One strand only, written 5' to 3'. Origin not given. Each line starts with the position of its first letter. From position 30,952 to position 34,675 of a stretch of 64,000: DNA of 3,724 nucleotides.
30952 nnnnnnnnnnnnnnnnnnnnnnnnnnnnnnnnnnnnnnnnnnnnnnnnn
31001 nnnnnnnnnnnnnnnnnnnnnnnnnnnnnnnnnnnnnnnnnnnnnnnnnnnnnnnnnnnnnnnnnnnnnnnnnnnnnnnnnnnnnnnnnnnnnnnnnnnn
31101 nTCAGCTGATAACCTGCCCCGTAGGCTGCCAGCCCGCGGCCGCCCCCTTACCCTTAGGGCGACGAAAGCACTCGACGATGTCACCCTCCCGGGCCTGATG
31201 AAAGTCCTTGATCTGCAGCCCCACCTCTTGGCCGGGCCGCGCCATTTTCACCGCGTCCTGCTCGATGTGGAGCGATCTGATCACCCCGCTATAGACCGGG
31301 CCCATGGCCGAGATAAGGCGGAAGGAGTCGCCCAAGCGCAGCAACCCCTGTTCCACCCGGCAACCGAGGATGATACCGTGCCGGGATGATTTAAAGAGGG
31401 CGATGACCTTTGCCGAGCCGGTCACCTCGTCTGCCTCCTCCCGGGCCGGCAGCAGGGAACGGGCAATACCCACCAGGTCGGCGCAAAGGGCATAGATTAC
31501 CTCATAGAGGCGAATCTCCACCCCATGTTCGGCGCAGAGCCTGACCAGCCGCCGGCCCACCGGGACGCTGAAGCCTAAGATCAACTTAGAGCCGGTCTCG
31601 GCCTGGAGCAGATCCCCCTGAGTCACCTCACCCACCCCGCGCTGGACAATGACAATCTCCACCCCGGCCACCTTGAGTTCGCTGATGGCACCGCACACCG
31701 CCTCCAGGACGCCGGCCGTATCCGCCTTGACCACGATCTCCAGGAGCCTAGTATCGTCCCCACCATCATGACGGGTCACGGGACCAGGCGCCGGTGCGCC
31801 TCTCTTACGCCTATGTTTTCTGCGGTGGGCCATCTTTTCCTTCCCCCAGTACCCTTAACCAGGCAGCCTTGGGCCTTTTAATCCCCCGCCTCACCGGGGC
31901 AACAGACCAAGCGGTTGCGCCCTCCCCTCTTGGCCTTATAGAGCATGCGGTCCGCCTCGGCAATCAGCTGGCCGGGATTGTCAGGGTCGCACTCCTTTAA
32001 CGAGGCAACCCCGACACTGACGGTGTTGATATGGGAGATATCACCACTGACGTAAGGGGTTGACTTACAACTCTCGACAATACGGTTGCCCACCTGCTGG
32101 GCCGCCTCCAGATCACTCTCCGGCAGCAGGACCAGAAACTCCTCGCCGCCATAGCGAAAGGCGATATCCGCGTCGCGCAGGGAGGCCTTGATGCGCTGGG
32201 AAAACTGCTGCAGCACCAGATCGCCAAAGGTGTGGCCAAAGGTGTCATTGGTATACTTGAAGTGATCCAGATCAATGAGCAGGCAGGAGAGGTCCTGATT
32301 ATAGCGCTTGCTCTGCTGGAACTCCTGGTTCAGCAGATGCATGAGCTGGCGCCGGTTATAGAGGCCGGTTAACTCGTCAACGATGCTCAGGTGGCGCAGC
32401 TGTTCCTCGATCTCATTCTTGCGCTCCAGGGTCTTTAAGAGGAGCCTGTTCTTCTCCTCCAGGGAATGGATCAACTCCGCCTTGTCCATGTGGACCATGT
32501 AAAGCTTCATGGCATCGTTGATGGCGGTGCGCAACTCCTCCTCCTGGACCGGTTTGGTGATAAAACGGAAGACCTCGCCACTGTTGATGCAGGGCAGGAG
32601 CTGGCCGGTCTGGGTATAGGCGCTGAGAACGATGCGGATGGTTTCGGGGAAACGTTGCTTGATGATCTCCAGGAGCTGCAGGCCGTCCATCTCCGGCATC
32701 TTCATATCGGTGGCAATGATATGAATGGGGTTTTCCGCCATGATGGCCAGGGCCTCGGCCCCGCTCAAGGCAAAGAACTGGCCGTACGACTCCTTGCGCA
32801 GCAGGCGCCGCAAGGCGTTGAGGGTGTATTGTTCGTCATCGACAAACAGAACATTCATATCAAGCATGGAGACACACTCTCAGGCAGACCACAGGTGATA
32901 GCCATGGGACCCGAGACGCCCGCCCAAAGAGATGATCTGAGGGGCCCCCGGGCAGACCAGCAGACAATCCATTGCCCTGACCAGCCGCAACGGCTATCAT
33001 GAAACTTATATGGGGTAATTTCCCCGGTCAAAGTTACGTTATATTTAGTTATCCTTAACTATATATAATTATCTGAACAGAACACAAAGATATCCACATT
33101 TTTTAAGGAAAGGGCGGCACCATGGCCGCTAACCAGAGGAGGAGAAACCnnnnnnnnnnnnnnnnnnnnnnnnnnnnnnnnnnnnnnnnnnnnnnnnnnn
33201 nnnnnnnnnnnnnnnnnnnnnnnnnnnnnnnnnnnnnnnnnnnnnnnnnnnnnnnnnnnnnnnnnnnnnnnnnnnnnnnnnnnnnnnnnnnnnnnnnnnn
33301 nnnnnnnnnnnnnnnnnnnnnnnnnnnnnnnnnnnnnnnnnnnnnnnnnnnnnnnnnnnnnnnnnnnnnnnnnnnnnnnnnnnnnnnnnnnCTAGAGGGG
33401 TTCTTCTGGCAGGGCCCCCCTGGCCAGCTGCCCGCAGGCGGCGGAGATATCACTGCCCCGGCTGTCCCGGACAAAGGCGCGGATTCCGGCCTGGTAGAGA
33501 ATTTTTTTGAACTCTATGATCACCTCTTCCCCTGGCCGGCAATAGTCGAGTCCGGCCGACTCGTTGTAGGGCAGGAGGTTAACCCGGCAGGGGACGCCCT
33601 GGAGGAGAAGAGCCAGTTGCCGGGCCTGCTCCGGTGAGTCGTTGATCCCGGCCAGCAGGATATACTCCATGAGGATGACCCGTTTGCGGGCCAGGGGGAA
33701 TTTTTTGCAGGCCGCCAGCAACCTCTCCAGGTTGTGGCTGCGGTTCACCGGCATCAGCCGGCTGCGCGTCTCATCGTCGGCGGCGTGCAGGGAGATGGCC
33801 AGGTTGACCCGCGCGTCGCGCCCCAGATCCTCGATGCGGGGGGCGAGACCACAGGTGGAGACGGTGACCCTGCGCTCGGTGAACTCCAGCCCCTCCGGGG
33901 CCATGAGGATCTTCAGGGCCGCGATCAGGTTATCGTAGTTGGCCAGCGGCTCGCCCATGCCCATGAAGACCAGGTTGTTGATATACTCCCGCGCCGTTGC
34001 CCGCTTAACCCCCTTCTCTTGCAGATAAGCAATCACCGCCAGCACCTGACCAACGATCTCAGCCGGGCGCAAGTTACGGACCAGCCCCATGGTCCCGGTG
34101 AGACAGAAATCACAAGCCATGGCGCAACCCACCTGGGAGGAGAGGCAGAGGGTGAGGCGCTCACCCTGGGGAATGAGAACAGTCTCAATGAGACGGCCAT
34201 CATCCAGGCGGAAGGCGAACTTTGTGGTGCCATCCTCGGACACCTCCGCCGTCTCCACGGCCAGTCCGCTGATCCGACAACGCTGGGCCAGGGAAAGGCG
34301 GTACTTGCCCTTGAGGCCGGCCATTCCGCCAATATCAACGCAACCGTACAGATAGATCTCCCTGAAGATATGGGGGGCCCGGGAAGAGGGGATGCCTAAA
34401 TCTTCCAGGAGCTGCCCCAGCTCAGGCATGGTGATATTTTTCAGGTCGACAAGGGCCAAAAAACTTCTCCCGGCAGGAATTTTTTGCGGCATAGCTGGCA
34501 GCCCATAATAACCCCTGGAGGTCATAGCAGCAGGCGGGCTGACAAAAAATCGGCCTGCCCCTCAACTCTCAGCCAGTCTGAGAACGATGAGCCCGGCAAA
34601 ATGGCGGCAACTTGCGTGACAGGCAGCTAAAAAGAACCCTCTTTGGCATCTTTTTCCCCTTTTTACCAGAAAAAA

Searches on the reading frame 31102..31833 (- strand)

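Call 56: search_protein_families(library=pfam, proteins=[window:31102-31833:-], max_evalue=0.00001)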
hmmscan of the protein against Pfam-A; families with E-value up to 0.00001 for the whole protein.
window:31102-31833:- (243 aa): 2 families
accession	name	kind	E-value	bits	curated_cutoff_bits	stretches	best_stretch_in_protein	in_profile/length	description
PF11987.13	IF-2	-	4.1e-22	78.8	27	1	27-119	23-115/117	Translation-initiation factor 2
PF03144.31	GTP_EFTU_D2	-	8.7e-06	26.5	30.3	0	154-220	2-72/73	Elongation factor Tu domain 2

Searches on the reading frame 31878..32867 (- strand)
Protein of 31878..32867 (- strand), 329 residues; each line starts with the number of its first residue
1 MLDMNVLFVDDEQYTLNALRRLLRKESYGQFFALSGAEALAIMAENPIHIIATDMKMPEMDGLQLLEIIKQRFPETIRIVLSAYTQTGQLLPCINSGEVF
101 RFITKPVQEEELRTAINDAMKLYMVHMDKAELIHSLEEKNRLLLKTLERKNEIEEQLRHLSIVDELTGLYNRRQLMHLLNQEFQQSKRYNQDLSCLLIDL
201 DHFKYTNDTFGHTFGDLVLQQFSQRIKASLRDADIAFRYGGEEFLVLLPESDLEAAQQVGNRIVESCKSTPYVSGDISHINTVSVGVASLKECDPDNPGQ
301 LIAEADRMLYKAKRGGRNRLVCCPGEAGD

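Call 56: search_protein_families(library=pfam, proteins=[window:31878-32867:-], max_evalue=0.00001)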
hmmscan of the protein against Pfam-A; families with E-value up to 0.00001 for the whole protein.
window:31878-32867:- (329 aa): 2 families
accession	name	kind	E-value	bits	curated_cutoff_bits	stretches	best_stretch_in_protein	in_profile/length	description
PF00990.26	GGDEF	-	1.8e-46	158.3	23.8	1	162-319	2-161/161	Diguanylate cyclase, GGDEF domain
PF00072.30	Response_reg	-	1.3e-21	77.3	30.2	1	6-117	1-111/111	Response regulator receiver domain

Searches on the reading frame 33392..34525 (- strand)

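Call 56: search_protein_families(library=pfam, proteins=[window:33392-34525:-], max_evalue=0.00001)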
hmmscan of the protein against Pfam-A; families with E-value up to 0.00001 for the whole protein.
window:33392-34525:- (377 aa): 1 family
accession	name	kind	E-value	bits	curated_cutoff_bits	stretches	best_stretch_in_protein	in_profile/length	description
PF04055.27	Radical_SAM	-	3.2e-15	57.1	29.5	1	130-302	3-163/166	Radical SAM superfamily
